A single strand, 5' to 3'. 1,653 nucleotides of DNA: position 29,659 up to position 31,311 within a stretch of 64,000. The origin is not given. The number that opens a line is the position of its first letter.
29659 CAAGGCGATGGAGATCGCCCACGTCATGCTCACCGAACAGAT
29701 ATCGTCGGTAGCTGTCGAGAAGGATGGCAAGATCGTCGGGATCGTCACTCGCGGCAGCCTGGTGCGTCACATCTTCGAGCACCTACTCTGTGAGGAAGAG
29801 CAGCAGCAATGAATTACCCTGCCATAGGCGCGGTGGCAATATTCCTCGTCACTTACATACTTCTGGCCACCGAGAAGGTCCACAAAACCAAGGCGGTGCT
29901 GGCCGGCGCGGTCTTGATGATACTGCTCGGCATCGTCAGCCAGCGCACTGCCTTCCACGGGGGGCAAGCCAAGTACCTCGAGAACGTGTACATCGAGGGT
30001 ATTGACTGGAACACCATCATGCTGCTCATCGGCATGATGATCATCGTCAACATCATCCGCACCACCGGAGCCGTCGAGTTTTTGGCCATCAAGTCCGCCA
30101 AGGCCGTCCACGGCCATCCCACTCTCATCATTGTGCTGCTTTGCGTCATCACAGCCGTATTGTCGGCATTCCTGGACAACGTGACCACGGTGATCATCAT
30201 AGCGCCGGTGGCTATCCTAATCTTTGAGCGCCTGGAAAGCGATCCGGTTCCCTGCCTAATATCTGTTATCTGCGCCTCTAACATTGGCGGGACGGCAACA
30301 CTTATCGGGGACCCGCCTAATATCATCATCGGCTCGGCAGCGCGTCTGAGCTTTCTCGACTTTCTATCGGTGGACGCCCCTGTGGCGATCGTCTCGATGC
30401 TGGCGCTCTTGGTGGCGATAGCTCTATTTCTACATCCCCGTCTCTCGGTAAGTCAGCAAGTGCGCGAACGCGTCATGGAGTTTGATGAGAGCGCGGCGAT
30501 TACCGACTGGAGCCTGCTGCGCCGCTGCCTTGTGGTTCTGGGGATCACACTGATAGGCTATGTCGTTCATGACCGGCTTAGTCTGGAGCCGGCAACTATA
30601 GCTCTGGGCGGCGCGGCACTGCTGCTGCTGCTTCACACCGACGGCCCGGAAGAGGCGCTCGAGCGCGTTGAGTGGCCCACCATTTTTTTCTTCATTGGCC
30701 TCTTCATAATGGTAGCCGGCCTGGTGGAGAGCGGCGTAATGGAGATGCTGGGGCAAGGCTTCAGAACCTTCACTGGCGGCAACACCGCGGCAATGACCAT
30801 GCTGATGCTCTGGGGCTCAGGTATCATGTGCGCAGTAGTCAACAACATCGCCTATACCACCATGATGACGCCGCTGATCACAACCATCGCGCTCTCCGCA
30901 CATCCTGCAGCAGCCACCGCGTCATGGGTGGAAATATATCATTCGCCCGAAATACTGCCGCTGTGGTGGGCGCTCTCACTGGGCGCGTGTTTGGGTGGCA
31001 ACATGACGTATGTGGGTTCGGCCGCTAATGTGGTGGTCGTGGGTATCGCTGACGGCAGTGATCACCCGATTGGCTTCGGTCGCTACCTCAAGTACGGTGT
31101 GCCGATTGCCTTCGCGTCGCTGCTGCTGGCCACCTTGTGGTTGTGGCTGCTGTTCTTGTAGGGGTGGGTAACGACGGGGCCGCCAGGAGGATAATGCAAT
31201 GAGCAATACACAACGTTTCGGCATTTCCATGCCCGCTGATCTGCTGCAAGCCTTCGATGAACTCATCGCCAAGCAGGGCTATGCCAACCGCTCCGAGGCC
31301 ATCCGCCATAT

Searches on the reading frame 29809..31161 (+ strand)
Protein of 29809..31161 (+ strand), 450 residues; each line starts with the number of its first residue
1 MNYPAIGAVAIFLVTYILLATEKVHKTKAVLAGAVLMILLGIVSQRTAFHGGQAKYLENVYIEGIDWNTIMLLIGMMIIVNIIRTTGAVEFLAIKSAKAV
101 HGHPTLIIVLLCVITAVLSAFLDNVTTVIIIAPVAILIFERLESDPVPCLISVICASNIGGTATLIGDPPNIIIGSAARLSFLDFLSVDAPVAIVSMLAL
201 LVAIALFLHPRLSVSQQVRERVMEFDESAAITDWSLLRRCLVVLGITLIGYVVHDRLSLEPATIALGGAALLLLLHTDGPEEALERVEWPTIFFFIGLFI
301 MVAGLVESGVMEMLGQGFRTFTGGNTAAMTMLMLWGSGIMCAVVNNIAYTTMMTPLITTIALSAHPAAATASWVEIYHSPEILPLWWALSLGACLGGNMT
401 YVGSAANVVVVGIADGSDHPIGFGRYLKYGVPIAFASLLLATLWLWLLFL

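Call 3: search_protein_families(library=pfam, proteins=[window:29809-31161:+])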
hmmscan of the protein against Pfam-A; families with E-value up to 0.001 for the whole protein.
window:29809-31161:+ (450 aa): 7 families
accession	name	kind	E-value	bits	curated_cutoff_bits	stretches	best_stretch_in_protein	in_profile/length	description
PF03600.22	CitMHS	-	5.7e-87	292.4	31.9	1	16-392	1-336/336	Citrate transporter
PF02040.21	ArsB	-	1.4e-20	74.5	22.2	1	8-446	2-422/423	Arsenical pump membrane protein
PF00939.25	Na_sulph_symp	-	2.6e-16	60.1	27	2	13-207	280-465/472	Sodium:sulfate symporter transmembrane region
PF16980.11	CitMHS_2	-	4.1e-10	39.3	25.7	1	99-443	92-445/448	Putative citrate transport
PF06450.18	NhaB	-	1.9e-07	30.8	27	1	157-232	213-293/515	Bacterial Na+/H+ antiporter B (NhaB)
PF07158.17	MatC_N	-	2e-06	28.3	23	1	70-156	57-144/149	Dicarboxylate carrier protein MatC N-terminus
PF06808.19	DctM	-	0.00087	18.7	23.8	1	9-161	219-366/413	Tripartite ATP-independent periplasmic transporter, DctM component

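Call 4: search_protein_families(library=ncbifam, proteins=[window:29809-31161:+])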
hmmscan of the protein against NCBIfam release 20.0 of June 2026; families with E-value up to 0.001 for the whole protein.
window:29809-31161:+ (450 aa): 9 families
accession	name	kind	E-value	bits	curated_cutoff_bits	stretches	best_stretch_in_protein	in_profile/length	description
NF040989.1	MamN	equivalog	1.8e-57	195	500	1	5-446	3-433/437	magnetosome biogenesis transporter MamN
TIGR00785.1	dass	subfamily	3.1e-32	111.9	198.6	3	150-365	156-378/444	DASS family sodium-coupled anion symporter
NF011980.0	PRK15445.1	subfamily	3.9e-32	111.8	457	1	8-447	5-426/430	arsenical efflux pump membrane protein ArsB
TIGR00935.1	2a45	subfamily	1.3e-27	97.1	415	1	8-448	3-425/426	arsenite/antimonite efflux transporter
NF033877.0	arsB_Sta_pI258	exception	4.5e-26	92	760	1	8-448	5-425/429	arsenite efflux transporter membrane subunit ArsB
TIGR00775.1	NhaD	equivalog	6.1e-14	51.6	577.1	1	9-440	7-405/420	NhaD family Na+:H+ antiporter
NF007093.0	PRK09547.1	equivalog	3.3e-10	39.6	640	1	157-273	213-332/517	sodium/proton antiporter NhaB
NF038006.1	NhaD_1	equivalog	2.3e-08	33.5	80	1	25-222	2-194/405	sodium:proton antiporter NhaD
TIGR00774.1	NhaB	equivalog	6.3e-07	28.8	826.1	1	157-271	212-329/515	Na(+)/H(+) antiporter NhaB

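Call 8: find_related_loci(query=window:29809-31161:+, collection=genome_contigs, flank=6000)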
Query window:29809-31161:+ (450 aa) in genome_contigs; peptide patterns used: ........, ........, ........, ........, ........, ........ (x = any residue, [..] = any of these).
599 stretches matched a pattern (row limit reached: there are more); 483 encode a relative of the query (tblastn E <= 1e-3); the best 80 are kept; 79 distinct loci.
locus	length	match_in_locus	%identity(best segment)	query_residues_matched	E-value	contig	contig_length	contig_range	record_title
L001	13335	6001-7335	84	1-450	0e+0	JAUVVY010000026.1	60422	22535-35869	MAG: bacterium isolate CSMAG_1176 CSMAG_1176_k127_511721_length_60422_cov_36.0076, whole genome shotgun sequence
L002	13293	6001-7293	57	11-450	2e-157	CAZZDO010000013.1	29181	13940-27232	MAG TPA_asm: uncultured Armatimonadia bacterium isolate SRP098346_co1_170 genome assembly, contig: NODE_1159_length_2918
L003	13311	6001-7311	57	8-450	6e-153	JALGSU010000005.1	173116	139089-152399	MAG: Candidatus Zipacnadia bacterium isolate AB_3033_Bin_184 AB_3033_Bin_184_scaffold_438, whole genome shotgun sequence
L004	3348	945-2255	56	8-450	3e-159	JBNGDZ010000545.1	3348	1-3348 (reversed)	MAG: Armatimonadota bacterium isolate E05-054 bin22.fa-545, whole genome shotgun sequence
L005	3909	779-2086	57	8-450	1e-154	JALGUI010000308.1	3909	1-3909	MAG: Candidatus Zipacnadia bacterium isolate Meg22_1214_Bin_164 Meg22_1214_Bin_164_scaffold_97167, whole genome shotgun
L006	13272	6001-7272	55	1-433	5e-148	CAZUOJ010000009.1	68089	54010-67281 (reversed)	MAG TPA_asm: uncultured Armatimonadia bacterium isolate binchicken_co193_114 genome assembly, contig: NODE_138_length_68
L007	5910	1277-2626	54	4-450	3e-148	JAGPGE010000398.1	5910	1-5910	MAG: Armatimonadota bacterium isolate Gw_SlDig_bin_68 Gw_SlDig_29766_length_5910_cov_5.159260, whole genome shotgun sequ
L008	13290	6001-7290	54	11-450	2e-146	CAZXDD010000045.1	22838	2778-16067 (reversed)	MAG TPA_asm: uncultured Armatimonadia bacterium isolate binchicken_co43_19 genome assembly, contig: NODE_3871_length_228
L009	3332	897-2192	51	8-450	1e-149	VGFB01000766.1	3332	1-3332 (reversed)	MAG: Armatimonadetes bacterium isolate K_DeepCast_150m_m2_147 K_DeepCast_150m_m2_147_Ga0194126_10062408, whole genome sh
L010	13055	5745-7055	55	8-450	9e-141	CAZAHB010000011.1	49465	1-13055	MAG TPA_asm: uncultured Armatimonadia bacterium isolate binchicken_co77_180 genome assembly, contig: NODE_809_length_494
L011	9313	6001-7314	56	8-450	1e-140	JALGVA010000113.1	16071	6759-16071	MAG: Candidatus Zipacnadia bacterium isolate Meg22_1618_Bin_20 Meg22_1618_Bin_20_scaffold_4817, whole genome shotgun seq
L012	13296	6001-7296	52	8-450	2e-140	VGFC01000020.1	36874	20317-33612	MAG: Armatimonadetes bacterium isolate K_DeepCast_250m_m2_231 K_DeepCast_250m_m2_231_Ga0194125_10001731, whole genome sh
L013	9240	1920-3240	65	1-450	4e-161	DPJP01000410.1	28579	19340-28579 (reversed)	MAG TPA_asm: Armatimonadetes bacterium isolate UBA11051 contig_4787, whole genome shotgun sequence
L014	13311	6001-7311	56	8-450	9e-138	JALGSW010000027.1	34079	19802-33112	MAG: Candidatus Zipacnadia bacterium isolate AB_3033_Bin_59 AB_3033_Bin_59_scaffold_1498, whole genome shotgun sequence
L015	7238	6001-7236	58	10-440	1e-137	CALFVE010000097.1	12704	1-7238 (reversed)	MAG: uncultured bacterium isolate H1_Bin_Bin_26_1_1 genome assembly, contig: c_000000238510, whole genome shotgun sequen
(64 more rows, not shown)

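Call 9: find_homologous_proteins(query=window:29809-31161:+)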
Query window:29809-31161:+ (450 aa): 8000 proteins with E <= 0.001 among 8000 candidates; the best 120 are listed.
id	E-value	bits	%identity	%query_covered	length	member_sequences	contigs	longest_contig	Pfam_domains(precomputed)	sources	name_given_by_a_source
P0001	1.2e-269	913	96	100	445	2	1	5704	PF00939.26,PF06450.19,PF16980.12,PF03600.23,PF02040.21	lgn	-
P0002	1.2e-233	794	84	100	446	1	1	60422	PF00939.26,PF16980.12,PF03600.23,PF02040.21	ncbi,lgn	-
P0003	2.3e-230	783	82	100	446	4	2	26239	PF00939.26,PF16980.12,PF03600.23,PF02040.21,PF07158.18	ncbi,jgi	-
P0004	1.3e-219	748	77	100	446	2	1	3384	PF00939.26,PF06450.19,PF16980.12,PF03600.23,PF02040.21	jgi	jgi:Na+/H+ antiporter NhaD/arsenite permease-like protein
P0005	7.1e-215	732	76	100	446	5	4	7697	PF00939.26,PF16980.12,PF03600.23,PF02040.21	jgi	jgi:Na+/H+ antiporter NhaD/arsenite permease-like protein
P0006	1.6e-210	718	74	100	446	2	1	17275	PF00939.26,PF16980.12,PF03600.23,PF02040.21,PF07158.18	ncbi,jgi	-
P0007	1.8e-209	714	75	100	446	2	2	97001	PF00939.26,PF16980.12,PF03600.23,PF02040.21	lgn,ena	-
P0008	9.1e-198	676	72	96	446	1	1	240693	PF00939.26,PF16980.12,PF03600.23,PF02040.21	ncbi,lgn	-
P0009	1.2e-187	642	66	100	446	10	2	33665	PF00939.26,PF06450.19,PF16980.12,PF03600.23,PF02040.21,PF07158.18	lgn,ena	-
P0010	2.3e-177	609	64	100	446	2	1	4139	PF00939.26,PF16980.12,PF03600.23,PF02040.21,PF07158.18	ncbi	-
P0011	2.1e-175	602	65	100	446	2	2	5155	PF00939.26,PF16980.12,PF03600.23,PF02040.21,PF07158.18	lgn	-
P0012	8.3e-156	538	58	96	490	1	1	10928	PF00939.26,PF16980.12,PF03600.23,PF02040.21,PF07158.18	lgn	-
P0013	5.6e-154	531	56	100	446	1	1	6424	PF00939.26,PF16980.12,PF03600.23,PF02040.21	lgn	-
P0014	1.2e-153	530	57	97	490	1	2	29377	PF00939.26,PF16980.12,PF03600.23,PF02040.21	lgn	-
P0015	7.1e-152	525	57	98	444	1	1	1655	PF00939.26,PF06450.19,PF16980.12,PF03600.23,PF02040.21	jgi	-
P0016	9.9e-151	521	57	98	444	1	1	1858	PF00939.26,PF06450.19,PF16980.12,PF03600.23,PF02040.21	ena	-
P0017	1.1e-150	521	57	98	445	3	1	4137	PF00939.26,PF06450.19,PF16980.12,PF03600.23,PF02040.21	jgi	-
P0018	1.2e-150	521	56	98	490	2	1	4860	PF00939.26,PF06450.19,PF16980.12,PF03600.23,PF02040.21,PF07158.18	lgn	-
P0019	1.7e-150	520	56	98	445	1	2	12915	PF00939.26,PF06450.19,PF16980.12,PF03600.23,PF02040.21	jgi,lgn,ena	-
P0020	2.4e-150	520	57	98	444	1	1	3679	PF00939.26,PF06450.19,PF16980.12,PF03600.23,PF02040.21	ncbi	-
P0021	7.0e-150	518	56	98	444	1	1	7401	PF00939.26,PF06450.19,PF16980.12,PF03600.23,PF02040.21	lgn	-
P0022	2.5e-149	516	57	98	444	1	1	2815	PF00939.26,PF06450.19,PF16980.12,PF03600.23,PF02040.21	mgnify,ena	mgnify:CR=1 FL=1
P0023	4.3e-149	515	58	100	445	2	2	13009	PF00939.26,PF16980.12,PF03600.23,PF02040.21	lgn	-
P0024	6.9e-149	515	58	98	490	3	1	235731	PF00939.26,PF16980.12,PF03600.23,PF02040.21,PF07158.18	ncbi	-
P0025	9.8e-149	514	57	98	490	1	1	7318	PF00939.26,PF16980.12,PF03600.23,PF02040.21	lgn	-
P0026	2.8e-148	513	54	100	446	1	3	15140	PF00939.26,PF06450.19,PF16980.12,PF03600.23,PF02040.21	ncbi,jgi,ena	-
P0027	4.8e-148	512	56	100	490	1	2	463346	PF00939.26,PF16980.12,PF03600.23,PF02040.21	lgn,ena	-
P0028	1.1e-147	511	55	100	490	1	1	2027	PF00939.26,PF16980.12,PF03600.23,PF02040.21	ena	-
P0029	1.5e-147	510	56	98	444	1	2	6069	PF00939.26,PF16980.12,PF03600.23,PF02040.21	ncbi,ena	-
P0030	1.7e-147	510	56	100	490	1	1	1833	PF00939.26,PF16980.12,PF03600.23,PF02040.21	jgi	-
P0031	2.1e-147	510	57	98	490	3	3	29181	PF00939.26,PF16980.12,PF03600.23,PF02040.21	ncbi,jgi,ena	-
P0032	5.3e-147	509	56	100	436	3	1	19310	PF00939.26,PF06450.19,PF16980.12,PF03600.23,PF02040.21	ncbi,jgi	-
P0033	1.1e-146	507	55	100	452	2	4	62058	PF00939.26,PF06450.19,PF16980.12,PF03600.23,PF02040.21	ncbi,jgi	-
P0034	1.4e-146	507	55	99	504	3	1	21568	PF16980.12,PF03600.23,PF02040.21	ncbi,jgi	-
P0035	7.8e-146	505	55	96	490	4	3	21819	PF00939.26,PF03600.23,PF02040.21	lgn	-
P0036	8.4e-146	505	54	96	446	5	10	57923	PF00939.26,PF16980.12,PF03600.23,PF02040.21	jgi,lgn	jgi:Na+/H+ antiporter NhaD/arsenite permease-like protein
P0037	1.1e-145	504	54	100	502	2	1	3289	PF16980.12,PF03600.23,PF02040.21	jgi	-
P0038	1.3e-145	504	56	98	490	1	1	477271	PF00939.26,PF16980.12,PF03600.23,PF02040.21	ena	-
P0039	1.7e-145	504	56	97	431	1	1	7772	PF00939.26,PF03600.23,PF02040.21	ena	-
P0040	2.4e-145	503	57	98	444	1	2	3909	PF00939.26,PF06450.19,PF16980.12,PF03600.23,PF02040.21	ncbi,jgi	-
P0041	3.6e-145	502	54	100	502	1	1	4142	PF16980.12,PF03600.23,PF02040.21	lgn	-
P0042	3.7e-145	502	55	100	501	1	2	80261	PF00939.26,PF16980.12,PF03600.23,PF02040.21,PF07158.18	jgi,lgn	jgi:Na+/H+ antiporter NhaD/arsenite permease-like protein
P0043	4.1e-145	502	55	100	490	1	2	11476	PF00939.26,PF16980.12,PF03600.23,PF02040.21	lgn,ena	-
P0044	4.1e-145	502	56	100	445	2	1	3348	PF00939.26,PF06450.19,PF16980.12,PF03600.23,PF02040.21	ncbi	ncbi:MAG: sodium:proton antiporter [Armatimonadota bacterium]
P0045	5.0e-145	502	56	98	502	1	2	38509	PF06450.19,PF16980.12,PF03600.23,PF02040.21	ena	-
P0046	5.6e-145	502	57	96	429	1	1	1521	PF00939.26,PF16980.12,PF03600.23,PF02040.21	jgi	-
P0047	9.3e-145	501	57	98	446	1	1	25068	PF00939.26,PF06450.19,PF16980.12,PF03600.23,PF02040.21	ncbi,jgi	-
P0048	2.2e-144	500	54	98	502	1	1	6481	PF16980.12,PF03600.23,PF02040.21,PF07158.18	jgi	-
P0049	4.0e-144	499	56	98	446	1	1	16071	PF00939.26,PF06450.19,PF16980.12,PF03600.23,PF02040.21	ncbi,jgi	-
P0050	5.8e-144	498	55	100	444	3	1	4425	PF00939.26,PF16980.12,PF03600.23,PF02040.21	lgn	-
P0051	1.0e-143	498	55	100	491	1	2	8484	PF00939.26,PF16980.12,PF03600.23,PF02040.21,PF07158.18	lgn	-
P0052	1.1e-143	498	55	99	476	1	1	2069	PF00939.26,PF16980.12,PF03600.23,PF02040.21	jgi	jgi:Na+/H+ antiporter NhaD/arsenite permease-like protein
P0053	2.4e-143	496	55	100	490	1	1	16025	PF00939.26,PF16980.12,PF03600.23,PF02040.21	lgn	-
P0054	4.4e-143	496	54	98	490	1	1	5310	PF00939.26,PF16980.12,PF03600.23,PF02040.21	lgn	-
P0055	6.8e-143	495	55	98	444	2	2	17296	PF00939.26,PF06450.19,PF03600.23,PF02040.21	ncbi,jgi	-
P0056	8.0e-143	495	56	100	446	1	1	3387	PF00939.26,PF06450.19,PF16980.12,PF03600.23,PF02040.21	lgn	-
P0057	2.4e-142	493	53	100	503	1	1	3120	PF06450.19,PF16980.12,PF03600.23,PF02040.21,PF07158.18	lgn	-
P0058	3.1e-142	493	56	100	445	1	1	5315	PF00939.26,PF16980.12,PF03600.23,PF02040.21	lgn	-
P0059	1.3e-141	491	54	94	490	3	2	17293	PF00939.26,PF16980.12,PF03600.23,PF02040.21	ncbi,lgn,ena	-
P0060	1.6e-141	490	56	100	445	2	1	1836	PF00939.26,PF16980.12,PF03600.23,PF02040.21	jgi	-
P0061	1.9e-141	490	55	97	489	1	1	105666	PF00939.26,PF16980.12,PF03600.23,PF02040.21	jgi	jgi:Na+/H+ antiporter NhaD/arsenite permease-like protein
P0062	2.4e-141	490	54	99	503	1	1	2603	PF00939.26,PF16980.12,PF03600.23,PF02040.21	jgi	jgi:Na+/H+ antiporter NhaD/arsenite permease-like protein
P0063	3.9e-141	489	55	98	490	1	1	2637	PF00939.26,PF03600.23,PF02040.21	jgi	jgi:Na+/H+ antiporter NhaD/arsenite permease-like protein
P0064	5.0e-141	489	56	98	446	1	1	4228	PF00939.26,PF06450.19,PF16980.12,PF03600.23,PF02040.21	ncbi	ncbi:MAG: SLC13 family permease [Armatimonadota bacterium]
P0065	7.1e-141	488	55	100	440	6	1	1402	PF16980.12,PF03600.23,PF02040.21,PF07158.18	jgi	jgi:Na+/H+ antiporter NhaD/arsenite permease-like protein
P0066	7.8e-141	488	57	100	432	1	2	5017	PF00939.26,PF16980.12,PF03600.23,PF02040.21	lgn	-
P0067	1.0e-140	488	55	98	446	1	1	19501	PF00939.26,PF06450.19,PF16980.12,PF03600.23,PF02040.21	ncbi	-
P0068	1.1e-140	488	53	98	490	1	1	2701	PF00939.26,PF06450.19,PF16980.12,PF03600.23,PF02040.21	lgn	-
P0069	2.2e-140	487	55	98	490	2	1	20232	PF00939.26,PF16980.12,PF03600.23,PF02040.21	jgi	jgi:Na+/H+ antiporter NhaD/arsenite permease-like protein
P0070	2.4e-140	487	55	98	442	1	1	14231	PF00939.26,PF16980.12,PF03600.23,PF02040.21,PF07158.18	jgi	jgi:Na+/H+ antiporter NhaD/arsenite permease-like protein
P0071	2.8e-140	486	53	99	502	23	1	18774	PF16980.12,PF03600.23,PF02040.21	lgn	-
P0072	3.3e-140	486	56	98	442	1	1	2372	PF00939.26,PF16980.12,PF03600.23,PF02040.21,PF07158.18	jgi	jgi:Na+/H+ antiporter NhaD/arsenite permease-like protein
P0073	4.7e-140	486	54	98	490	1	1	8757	PF00939.26,PF16980.12,PF03600.23,PF02040.21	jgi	jgi:Na+/H+ antiporter NhaD/arsenite permease-like protein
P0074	7.4e-140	485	56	98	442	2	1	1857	PF00939.26,PF16980.12,PF03600.23,PF02040.21,PF07158.18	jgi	jgi:Na+/H+ antiporter NhaD/arsenite permease-like protein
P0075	9.8e-140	485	54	99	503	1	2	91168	PF00939.26,PF16980.12,PF03600.23,PF02040.21,PF07158.18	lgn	-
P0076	2.4e-139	483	55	99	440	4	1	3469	PF00939.26,PF06450.19,PF16980.12,PF03600.23,PF02040.21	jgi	jgi:Na+/H+ antiporter NhaD/arsenite permease-like protein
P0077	2.9e-139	483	52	100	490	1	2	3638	PF00939.26,PF06450.19,PF16980.12,PF03600.23,PF02040.21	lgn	-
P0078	3.9e-139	483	53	100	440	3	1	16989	PF00939.26,PF16980.12,PF03600.23,PF02040.21,PF07158.18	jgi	-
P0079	6.6e-139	482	54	100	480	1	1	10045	PF16980.12,PF03600.23,PF02040.21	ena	-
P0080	7.3e-139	482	55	98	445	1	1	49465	PF00939.26,PF16980.12,PF03600.23,PF02040.21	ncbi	-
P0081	1.1e-138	481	58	90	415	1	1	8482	PF00939.26,PF06450.19,PF16980.12,PF03600.23,PF02040.21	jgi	jgi:Na+/H+ antiporter NhaD/arsenite permease-like protein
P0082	1.2e-138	481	54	98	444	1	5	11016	PF00939.26,PF06450.19,PF16980.12,PF03600.23,PF02040.21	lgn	-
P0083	1.9e-138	480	55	100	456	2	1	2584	PF06450.19,PF16980.12,PF03600.23,PF02040.21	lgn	-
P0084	4.8e-138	479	54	98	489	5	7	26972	PF00939.26,PF06450.19,PF03600.23,PF02040.21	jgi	-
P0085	7.9e-138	478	54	97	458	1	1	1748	PF00939.26,PF16980.12,PF03600.23,PF02040.21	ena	-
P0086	1.1e-137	478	55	98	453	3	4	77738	PF00939.26,PF16980.12,PF03600.23,PF02040.21,PF03605.21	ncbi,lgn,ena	-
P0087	3.2e-137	476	54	100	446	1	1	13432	PF06450.19,PF16980.12,PF03600.23,PF02040.21,PF07158.18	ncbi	-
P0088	1.4e-136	474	55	98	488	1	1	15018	PF00939.26,PF16980.12,PF03600.23,PF02040.21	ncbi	ncbi:MAG: ArsB/NhaD family transporter [Armatimonadia bacterium]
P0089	1.1e-135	471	54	100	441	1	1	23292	PF00939.26,PF16980.12,PF03600.23,PF02040.21,PF07158.18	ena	-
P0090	1.6e-135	471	53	98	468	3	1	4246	PF16980.12,PF03600.23,PF02040.21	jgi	-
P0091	2.5e-135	470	53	100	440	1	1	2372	PF00939.26,PF16980.12,PF03600.23,PF02040.21,PF03605.21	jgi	jgi:Na+/H+ antiporter NhaD/arsenite permease-like protein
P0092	4.3e-135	469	54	95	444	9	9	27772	PF00939.26,PF03600.23,PF02040.21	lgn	-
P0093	1.4e-134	468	54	95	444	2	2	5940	PF00939.26,PF03600.23,PF02040.21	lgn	-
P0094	2.1e-134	467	53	100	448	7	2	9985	PF00939.26,PF16980.12,PF03600.23,PF02040.21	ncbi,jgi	-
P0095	1.8e-133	464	53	99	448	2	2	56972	PF06450.19,PF03600.23,PF02040.21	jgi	-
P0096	5.1e-133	462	51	98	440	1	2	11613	PF00939.26,PF03600.23,PF02040.21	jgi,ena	-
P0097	6.5e-133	462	59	84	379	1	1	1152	PF00939.26,PF16980.12,PF03600.23,PF02040.21,PF07158.18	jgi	-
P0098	8.6e-133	462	53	99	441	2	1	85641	PF00939.26,PF16980.12,PF03600.23,PF02040.21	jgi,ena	-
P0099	9.0e-133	462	52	100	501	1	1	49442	PF00939.26,PF06450.19,PF16980.12,PF03600.23,PF02040.21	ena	-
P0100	1.1e-132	461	51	100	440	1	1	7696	PF16980.12,PF03600.23,PF02040.21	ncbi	ncbi:MAG: SLC13 family permease [Candidatus Zipacnadales bacterium]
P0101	1.3e-132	461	53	98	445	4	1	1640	PF00939.26,PF16980.12,PF03600.23,PF02040.21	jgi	jgi:Na+/H+ antiporter NhaD/arsenite permease-like protein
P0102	5.2e-132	459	53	98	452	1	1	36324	PF00939.26,PF06450.19,PF16980.12,PF03600.23,PF02040.21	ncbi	-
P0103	5.9e-131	456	51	100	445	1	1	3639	PF00939.26,PF06450.19,PF06808.19,PF16980.12,PF03600.23,PF02040.21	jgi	-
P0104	3.2e-130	453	50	100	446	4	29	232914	PF00939.26,PF06450.19,PF16980.12,PF03600.23,PF02040.21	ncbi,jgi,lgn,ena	-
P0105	4.5e-130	453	52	100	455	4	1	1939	PF00939.26,PF06450.19,PF16980.12,PF03600.23,PF02040.21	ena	-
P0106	8.0e-130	452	51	100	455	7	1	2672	PF00939.26,PF06450.19,PF03600.23,PF02040.21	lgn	-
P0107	3.0e-129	450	53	100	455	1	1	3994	PF00939.26,PF06450.19,PF16980.12,PF03600.23,PF02040.21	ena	-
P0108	1.2e-128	448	50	98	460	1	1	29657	PF16980.12,PF03600.23,PF02040.21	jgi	jgi:Na+/H+ antiporter NhaD/arsenite permease-like protein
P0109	1.6e-128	448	52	100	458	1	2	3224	PF00939.26,PF06450.19,PF16980.12,PF03600.23,PF02040.21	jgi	jgi:Na+/H+ antiporter NhaD/arsenite permease-like protein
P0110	1.7e-128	447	51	98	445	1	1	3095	PF00939.26,PF16980.12,PF03600.23,PF02040.21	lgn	-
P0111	2.6e-128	447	52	98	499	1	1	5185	PF16980.12,PF03600.23,PF02040.21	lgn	-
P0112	1.8e-127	444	52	100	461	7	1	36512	PF00939.26,PF16980.12,PF03600.23,PF02040.21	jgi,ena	-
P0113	4.2e-126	440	51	100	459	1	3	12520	PF00939.26,PF06450.19,PF16980.12,PF03600.23,PF02040.21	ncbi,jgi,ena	-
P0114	5.8e-126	439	52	100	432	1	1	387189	PF00939.26,PF16980.12,PF03600.23,PF02040.21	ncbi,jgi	-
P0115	8.5e-126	439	51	98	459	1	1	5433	PF00939.26,PF06450.19,PF16980.12,PF03600.23,PF02040.21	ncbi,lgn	ncbi:MAG: SLC13 family permease [Armatimonadota bacterium]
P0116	1.2e-125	438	52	98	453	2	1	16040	PF00939.26,PF06808.19,PF16980.12,PF03600.23,PF02040.21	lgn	-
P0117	4.8e-125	436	50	99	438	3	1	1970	PF00939.26,PF06450.19,PF16980.12,PF03600.23,PF02040.21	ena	-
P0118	2.0e-124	434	49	98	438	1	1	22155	PF00939.26,PF06450.19,PF16980.12,PF03600.23,PF02040.21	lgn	-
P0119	7.2e-124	432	48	96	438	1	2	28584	PF00939.26,PF06450.19,PF16980.12,PF03600.23,PF02040.21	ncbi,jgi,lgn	jgi:Na+/H+ antiporter NhaD/arsenite permease-like protein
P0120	1.5e-123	431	51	98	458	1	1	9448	PF00939.26,PF16980.12,PF03600.23,PF02040.21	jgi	jgi:Na+/H+ antiporter NhaD/arsenite permease-like protein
